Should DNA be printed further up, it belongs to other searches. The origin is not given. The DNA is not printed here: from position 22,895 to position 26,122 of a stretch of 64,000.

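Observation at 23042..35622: Three ~1,700-aa secreted paralogs share a ~1,000-aa core I cannot place in any glycoside hydrolase or lyase family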

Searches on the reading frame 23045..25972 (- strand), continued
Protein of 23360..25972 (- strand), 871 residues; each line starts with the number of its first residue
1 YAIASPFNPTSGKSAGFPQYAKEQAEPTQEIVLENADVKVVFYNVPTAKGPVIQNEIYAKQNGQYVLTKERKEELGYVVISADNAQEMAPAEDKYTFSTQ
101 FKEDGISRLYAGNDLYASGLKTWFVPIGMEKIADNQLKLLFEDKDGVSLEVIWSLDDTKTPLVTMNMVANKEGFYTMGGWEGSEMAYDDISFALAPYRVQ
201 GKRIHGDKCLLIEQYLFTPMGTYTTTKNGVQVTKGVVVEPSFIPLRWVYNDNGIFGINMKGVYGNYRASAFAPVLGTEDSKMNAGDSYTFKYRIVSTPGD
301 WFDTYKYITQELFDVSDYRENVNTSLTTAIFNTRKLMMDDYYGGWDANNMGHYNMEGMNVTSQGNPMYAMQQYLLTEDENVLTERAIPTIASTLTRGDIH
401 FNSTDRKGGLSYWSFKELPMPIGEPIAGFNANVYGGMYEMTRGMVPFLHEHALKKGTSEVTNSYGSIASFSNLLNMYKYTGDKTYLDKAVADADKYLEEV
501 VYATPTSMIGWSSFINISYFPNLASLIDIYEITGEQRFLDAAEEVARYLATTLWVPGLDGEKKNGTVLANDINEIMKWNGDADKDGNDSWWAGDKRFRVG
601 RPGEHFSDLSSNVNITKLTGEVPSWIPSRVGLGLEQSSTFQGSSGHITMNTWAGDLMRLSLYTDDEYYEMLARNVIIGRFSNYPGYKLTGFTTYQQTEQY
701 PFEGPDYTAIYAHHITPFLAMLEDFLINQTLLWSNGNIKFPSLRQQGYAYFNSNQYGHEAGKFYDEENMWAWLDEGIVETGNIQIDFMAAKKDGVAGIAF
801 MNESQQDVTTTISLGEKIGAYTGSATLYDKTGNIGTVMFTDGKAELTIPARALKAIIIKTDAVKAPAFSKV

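Call 48: fold_search(model_id=the predicted structure, library=pdb)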
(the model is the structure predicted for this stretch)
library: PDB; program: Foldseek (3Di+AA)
matches with E <= 10: 1548; with E <= 0.001: 71
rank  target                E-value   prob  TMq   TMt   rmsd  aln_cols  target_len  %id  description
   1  5a55                  8.0e-10  1.00  0.17  0.15  22.3      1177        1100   10  The native structure of GH101 from Streptococcus pneumoniae TIGR4 (released 2015-09-02)
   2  5f7u_A                7.3e-09  0.99  0.14  0.13  32.6      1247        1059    9  Cycloalternan-forming enzyme from Listeria monocytogenes in complex with pentasaccharide substrate (released 2016-09-21)
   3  4kmq                  9.8e-09  0.99  0.13  0.12  32.3      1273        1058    9  1.9 Angstrom resolution crystal structure of uncharacterized protein lmo2446 from Listeria monocytogenes EGD-e (released 2013-05-29)
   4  4kwu                  9.8e-09  0.97  0.12  0.11  32.8      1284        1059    9  1.9 Angstrom resolution crystal structure of uncharacterized protein lmo2446 from Listeria monocytogenes EGD-e in comple (released 2013-06-19)
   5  5i0d_A                4.1e-08  0.97  0.13  0.12  32.1      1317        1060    9  Cycloalternan-forming enzyme from Listeria monocytogenes in complex with cycloalternan (released 2016-12-14)
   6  6w0p_A                3.9e-07  0.99  0.15  0.18  28.3       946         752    8  Putative kojibiose phosphorylase from human microbiome (released 2020-03-18)
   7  6w0p_B                8.9e-07  0.97  0.13  0.15  29.5       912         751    9  Putative kojibiose phosphorylase from human microbiome (released 2020-03-18)
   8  2eae_A                1.1e-06  0.96  0.13  0.15  30.7      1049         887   10  Crystal structure of 1,2-a-L-fucosidase from Bifidobacterium bifidum in complexes with products (released 2007-04-24)
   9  6m5a                  1.4e-06  0.98  0.14  0.16  27.6       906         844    9  Crystal structure of GH121 beta-L-arabinobiosidase HypBA2 from Bifidobacterium longum (released 2020-06-03)
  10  9lb6                  1.6e-06  0.99  0.16  0.19  28.2       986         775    8  Crystal structure of trehalose 6-phosphate phosphatase Weissella ceti (released 2025-07-30)
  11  4ktp_B                2.1e-06  0.98  0.14  0.17  29.2       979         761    8  Crystal structure of 2-O-alpha-glucosylglycerol phosphorylase in complex with glucose (released 2014-05-21)
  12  4ktr_A                2.3e-06  0.99  0.15  0.18  29.4       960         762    8  Crystal structure of 2-O-alpha-glucosylglycerol phosphorylase in complex with isofagomine and glycerol (released 2014-05-21)
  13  2eac_B                4.0e-06  0.89  0.13  0.13  29.6      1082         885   10  Crystal structure of 1,2-a-L-fucosidase from Bifidobacterium bifidum in complex with deoxyfuconojirimycin (released 2007-04-24)
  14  4ktp_A                4.2e-06  0.98  0.16  0.19  28.6       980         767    7  Crystal structure of 2-O-alpha-glucosylglycerol phosphorylase in complex with glucose (released 2014-05-21)
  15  6fhj                  5.8e-06  0.92  0.13  0.13  32.6      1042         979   10  Structural dynamics and catalytic properties of a multi-modular xanthanase, native. (released 2018-08-29)
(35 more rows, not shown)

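Call 52: list_cluster_members(proteins=[P0143, P0148, P0153, P0160, P0172, P0180, P0095, P0093, P0137, P0139])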
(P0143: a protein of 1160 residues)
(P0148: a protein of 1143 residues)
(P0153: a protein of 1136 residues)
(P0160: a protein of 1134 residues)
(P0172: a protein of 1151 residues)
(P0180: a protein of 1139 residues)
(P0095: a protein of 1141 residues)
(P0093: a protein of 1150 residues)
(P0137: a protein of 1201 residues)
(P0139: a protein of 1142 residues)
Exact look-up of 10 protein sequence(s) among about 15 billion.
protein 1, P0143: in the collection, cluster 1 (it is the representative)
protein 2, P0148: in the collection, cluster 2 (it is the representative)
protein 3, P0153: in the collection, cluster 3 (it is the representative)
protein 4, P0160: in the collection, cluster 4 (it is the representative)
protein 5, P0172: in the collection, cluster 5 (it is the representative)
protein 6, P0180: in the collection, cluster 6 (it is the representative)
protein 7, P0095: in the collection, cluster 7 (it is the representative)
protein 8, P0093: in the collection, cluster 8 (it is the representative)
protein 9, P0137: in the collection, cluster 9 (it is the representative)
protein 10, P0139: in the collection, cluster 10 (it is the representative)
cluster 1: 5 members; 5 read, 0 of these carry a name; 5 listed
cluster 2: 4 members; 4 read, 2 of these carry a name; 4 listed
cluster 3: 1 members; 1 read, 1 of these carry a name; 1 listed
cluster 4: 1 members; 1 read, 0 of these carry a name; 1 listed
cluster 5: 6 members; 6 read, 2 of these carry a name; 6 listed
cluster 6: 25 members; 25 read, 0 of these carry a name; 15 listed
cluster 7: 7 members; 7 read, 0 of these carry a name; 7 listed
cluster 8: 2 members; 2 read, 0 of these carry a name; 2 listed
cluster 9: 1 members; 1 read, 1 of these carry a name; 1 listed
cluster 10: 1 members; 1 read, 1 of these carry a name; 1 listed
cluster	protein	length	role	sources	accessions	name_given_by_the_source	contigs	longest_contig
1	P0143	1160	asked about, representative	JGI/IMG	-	-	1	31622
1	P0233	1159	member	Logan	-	-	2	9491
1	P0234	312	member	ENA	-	-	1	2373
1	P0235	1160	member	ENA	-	-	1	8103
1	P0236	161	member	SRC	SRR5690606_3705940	-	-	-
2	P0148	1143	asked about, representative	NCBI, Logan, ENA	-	-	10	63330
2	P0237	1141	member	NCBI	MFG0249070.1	MAG: hypothetical protein ACF8OB_09315 [Phycisphaeraceae bacterium JB051]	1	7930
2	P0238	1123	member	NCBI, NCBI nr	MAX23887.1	MAG: hypothetical protein CMJ19_05215 [Phycisphaeraceae bacterium] | hypothetical protein [Phycisphaeraceae bacterium]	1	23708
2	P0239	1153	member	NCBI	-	-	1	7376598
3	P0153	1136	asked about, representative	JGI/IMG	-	hypothetical protein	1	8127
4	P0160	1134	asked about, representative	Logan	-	-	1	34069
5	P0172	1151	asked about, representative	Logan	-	-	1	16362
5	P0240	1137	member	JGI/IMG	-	hypothetical protein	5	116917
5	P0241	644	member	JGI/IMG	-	hypothetical protein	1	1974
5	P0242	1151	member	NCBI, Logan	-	-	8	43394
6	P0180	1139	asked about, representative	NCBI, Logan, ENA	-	-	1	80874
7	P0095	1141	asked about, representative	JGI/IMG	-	-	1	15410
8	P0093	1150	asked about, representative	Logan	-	-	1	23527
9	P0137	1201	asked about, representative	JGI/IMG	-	hypothetical protein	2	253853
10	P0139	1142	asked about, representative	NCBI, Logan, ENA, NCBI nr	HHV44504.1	MAG TPA: hypothetical protein GXX57_07550 [Firmicutes bacterium] | hypothetical protein [Bacillota bacterium]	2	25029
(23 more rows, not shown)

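Call 65: search_protein_families(library=pfam, alignment_id=A5, max_evalue=0.00001)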
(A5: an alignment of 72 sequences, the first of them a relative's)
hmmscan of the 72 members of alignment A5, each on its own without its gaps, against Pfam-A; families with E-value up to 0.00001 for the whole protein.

A. member 1, L019:4022-6340:+ (773 aa): 2 families
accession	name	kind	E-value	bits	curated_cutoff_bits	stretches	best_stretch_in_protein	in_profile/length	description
PF07971.18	Glyco_hydro_92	-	1.3e-169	565.5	24.6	1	270-745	1-463/464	Glycosyl hydrolase family 92 catalytic domain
PF17678.7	Glyco_hydro_92N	-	4.1e-55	187.6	34.5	1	41-264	3-236/236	Glycosyl hydrolase family 92 N-terminal domain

B. families by the number of members that match (of 72 scanned): 67 families (the first 25 are shown)
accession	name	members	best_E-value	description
PF12831.13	FAD_oxidored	5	3.5e-97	FAD dependent oxidoreductase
PF07971.18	Glyco_hydro_92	4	1.3e-169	Glycosyl hydrolase family 92 catalytic domain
PF17678.7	Glyco_hydro_92N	4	2.2e-59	Glycosyl hydrolase family 92 N-terminal domain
PF13377.12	Peripla_BP_3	4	9.8e-34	Periplasmic binding protein-like domain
PF07980.17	SusD_RagB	3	5.6e-56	SusD family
PF00474.23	SSF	3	1.6e-37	Sodium:solute symporter family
PF00532.27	Peripla_BP_1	3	4.8e-37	Periplasmic binding proteins and sugar binding domain of LacI family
PF14322.12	SusD-like_3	3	2.3e-26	Starch-binding associating with outer membrane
PF07715.20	Plug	3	2.5e-19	TonB-dependent Receptor Plug Domain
PF13715.12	CarbopepD_reg_2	3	9.1e-17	CarboxypepD_reg-like domain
PF00356.27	LacI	3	1.2e-14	Bacterial regulatory proteins, lacI family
PF12631.12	MnmE_helical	2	7.4e-49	MnmE helical domain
PF10396.14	TrmE_N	2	1.7e-35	GTP-binding protein TrmE N-terminus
PF01926.29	MMR_HSR1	2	3.7e-24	50S ribosome-binding GTPase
PF13407.12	Peripla_BP_4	2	1e-21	Periplasmic binding protein domain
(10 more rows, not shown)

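Call 67: search_protein_families(library=pfam, alignment_id=A6, max_evalue=0.00001)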
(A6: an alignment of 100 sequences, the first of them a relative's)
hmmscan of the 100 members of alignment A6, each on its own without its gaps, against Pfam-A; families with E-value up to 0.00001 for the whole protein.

A. member 1, L005:485-1465:+ (327 aa): 1 family
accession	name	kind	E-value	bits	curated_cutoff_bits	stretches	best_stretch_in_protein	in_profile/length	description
PF00528.27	BPD_transp_1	-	1.2e-14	54.9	26.4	1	117-322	4-182/184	Binding-protein-dependent transport system inner membrane component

B. families by the number of members that match (of 100 scanned): 99 families (the first 25 are shown)
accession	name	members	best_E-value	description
PF00528.27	BPD_transp_1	9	8.4e-16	Binding-protein-dependent transport system inner membrane component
PF01547.30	SBP_bac_1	7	8.1e-23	Bacterial extracellular solute-binding protein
PF02518.31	HATPase_c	7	8.1e-20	Histidine kinase-, DNA gyrase B-, and HSP90-like ATPase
PF06580.19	His_kinase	6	4.6e-26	Histidine kinase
PF12833.13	HTH_18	6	2e-21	Helix-turn-helix domain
PF00165.29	HTH_AraC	6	1.1e-17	Bacterial regulatory helix-turn-helix proteins, AraC family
PF13416.11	SBP_bac_8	5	3.6e-17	Bacterial extracellular solute-binding protein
PF00072.30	Response_reg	4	1.2e-30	Response regulator receiver domain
PF02743.24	dCache_1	4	4.7e-10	Cache domain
PF13378.12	MR_MLE_C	3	2.7e-67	Enolase C-terminal domain-like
PF13561.12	adh_short_C2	3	4.9e-60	Enoyl-(Acyl carrier protein) reductase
PF00106.31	adh_short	3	4.4e-48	short chain dehydrogenase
PF00395.25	SLH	3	2.4e-41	S-layer homology domain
PF02746.21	MR_MLE_N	3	2.2e-22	Mandelate racemase / muconate lactonizing enzyme, N-terminal domain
PF08659.16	KR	3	4.9e-14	KR domain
PF12831.13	FAD_oxidored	2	4.6e-87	FAD dependent oxidoreductase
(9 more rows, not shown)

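Call 73: find_encoding_contigs(protein=P0053, flank=10000, max_places=1)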
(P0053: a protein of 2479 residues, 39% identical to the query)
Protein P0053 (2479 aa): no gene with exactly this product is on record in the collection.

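Call 74: find_encoding_contigs(protein=P0060, flank=10000, max_places=1)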
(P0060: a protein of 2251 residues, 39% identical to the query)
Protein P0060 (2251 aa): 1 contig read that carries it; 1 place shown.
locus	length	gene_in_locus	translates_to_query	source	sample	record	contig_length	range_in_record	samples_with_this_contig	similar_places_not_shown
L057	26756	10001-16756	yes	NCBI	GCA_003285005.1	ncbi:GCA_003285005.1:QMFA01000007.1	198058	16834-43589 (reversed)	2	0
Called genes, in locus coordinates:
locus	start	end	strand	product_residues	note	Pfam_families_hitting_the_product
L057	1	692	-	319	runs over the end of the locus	PF02899:Phage_int_SAM_1 (weak), PF00589:Phage_integrase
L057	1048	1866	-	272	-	PF03372:Exo_endo_phos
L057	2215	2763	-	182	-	PF10502:Peptidase_S26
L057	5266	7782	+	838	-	PF01136:Peptidase_U32, PF12392:DUF3656, PF01136:Peptidase_U32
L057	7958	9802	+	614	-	PF07940:Hepar_II_III_C (weak)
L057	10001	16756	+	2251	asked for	PF13306:LRR_5, PF00395:SLH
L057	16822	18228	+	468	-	PF00072:Response_reg, PF00165:HTH_AraC (weak), PF12833:HTH_18, PF00165:HTH_AraC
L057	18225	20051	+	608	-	PF02743:dCache_1 (weak), PF06580:His_kinase, PF02518:HATPase_c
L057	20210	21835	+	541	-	PF13229:Beta_helix (faint)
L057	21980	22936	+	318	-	PF00528:BPD_transp_1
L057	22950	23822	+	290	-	PF00528:BPD_transp_1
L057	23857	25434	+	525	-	PF13416:SBP_bac_8 (weak)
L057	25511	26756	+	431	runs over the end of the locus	PF15892:BNR_4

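Call 75: find_encoding_contigs(protein=P0029, flank=10000, max_places=1)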
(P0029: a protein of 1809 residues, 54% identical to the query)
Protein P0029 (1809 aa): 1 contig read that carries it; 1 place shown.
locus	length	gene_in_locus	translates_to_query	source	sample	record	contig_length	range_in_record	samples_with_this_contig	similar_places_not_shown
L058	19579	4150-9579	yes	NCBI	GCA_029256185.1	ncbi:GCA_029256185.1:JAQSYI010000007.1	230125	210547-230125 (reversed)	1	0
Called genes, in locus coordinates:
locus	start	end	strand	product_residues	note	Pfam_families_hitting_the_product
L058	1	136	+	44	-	?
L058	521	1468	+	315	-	PF00528:BPD_transp_1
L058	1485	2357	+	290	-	PF00528:BPD_transp_1 (weak)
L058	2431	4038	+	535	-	PF13416:SBP_bac_8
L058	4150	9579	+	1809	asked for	PF25275:Golvesin_C (faint), PF07833:Cu_amine_oxidN1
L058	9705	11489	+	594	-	PF02743:dCache_1 (weak), PF00672:HAMP, PF06580:His_kinase, PF02518:HATPase_c (weak)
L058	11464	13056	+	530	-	PF00072:Response_reg, PF17853:GGDEF_2 (weak), PF00165:HTH_AraC (weak), PF12833:HTH_18, PF00165:HTH_AraC (weak)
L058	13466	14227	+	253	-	PF00293:NUDIX, PF21906:WHD_NrtR (weak)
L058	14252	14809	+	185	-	PF00857:Isochorismatase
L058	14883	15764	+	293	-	PF02540:NAD_synthase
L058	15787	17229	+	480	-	PF17767:NAPRTase_N, PF02749:QRPTase_N (faint), PF04095:NAPRTase, PF17956:NAPRTase_C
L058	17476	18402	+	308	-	PF03747:ADP_ribosyl_GH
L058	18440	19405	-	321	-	PF02423:OCD_Mu_crystall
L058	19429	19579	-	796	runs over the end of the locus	PF27279:DdaG_C, PF00291:PALP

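Call 81: find_encoding_contigs(protein=P0028, flank=10000, max_places=2)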
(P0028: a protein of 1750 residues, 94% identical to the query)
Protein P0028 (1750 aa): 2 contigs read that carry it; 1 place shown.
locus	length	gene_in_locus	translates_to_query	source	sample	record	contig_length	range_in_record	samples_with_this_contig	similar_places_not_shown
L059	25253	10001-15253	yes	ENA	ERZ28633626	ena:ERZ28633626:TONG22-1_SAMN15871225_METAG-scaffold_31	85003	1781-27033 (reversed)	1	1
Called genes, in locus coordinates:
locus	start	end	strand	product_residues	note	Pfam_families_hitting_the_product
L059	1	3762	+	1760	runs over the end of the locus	-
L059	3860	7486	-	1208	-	PF25390:WD40_RLD, PF00415:RCC1, PF13540:RCC1_2 (weak), PF00415:RCC1, PF13540:RCC1_2 (weak), PF25390:WD40_RLD, PF00415:RCC1, PF02368:Big_2 (weak), +2 more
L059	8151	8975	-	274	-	PF00753:Lactamase_B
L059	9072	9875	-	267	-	PF02311:AraC_binding, PF07883:Cupin_2, PF12833:HTH_18, PF00165:HTH_AraC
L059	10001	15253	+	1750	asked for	PF07833:Cu_amine_oxidN1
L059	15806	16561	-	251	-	PF12833:HTH_18, PF00165:HTH_AraC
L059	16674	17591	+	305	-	PF04960:Glutaminase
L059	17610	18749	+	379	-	PF00753:Lactamase_B (weak), PF19583:ODP, PF00258:Flavodoxin_1 (weak), PF12724:Flavodoxin_5 (weak)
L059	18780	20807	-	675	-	PF03632:Glyco_hydro_65m, PF22124:Glyco_hydro_95_cat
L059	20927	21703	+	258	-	PF00165:HTH_AraC, PF12833:HTH_18, PF00165:HTH_AraC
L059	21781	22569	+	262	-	PF01012:ETF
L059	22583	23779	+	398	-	PF01012:ETF, PF00766:ETF_alpha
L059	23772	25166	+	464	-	PF01565:FAD_binding_4, PF02913:FAD-oxidase_C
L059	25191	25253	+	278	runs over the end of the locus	PF02588:YitT_membrane, PF10035:DUF2179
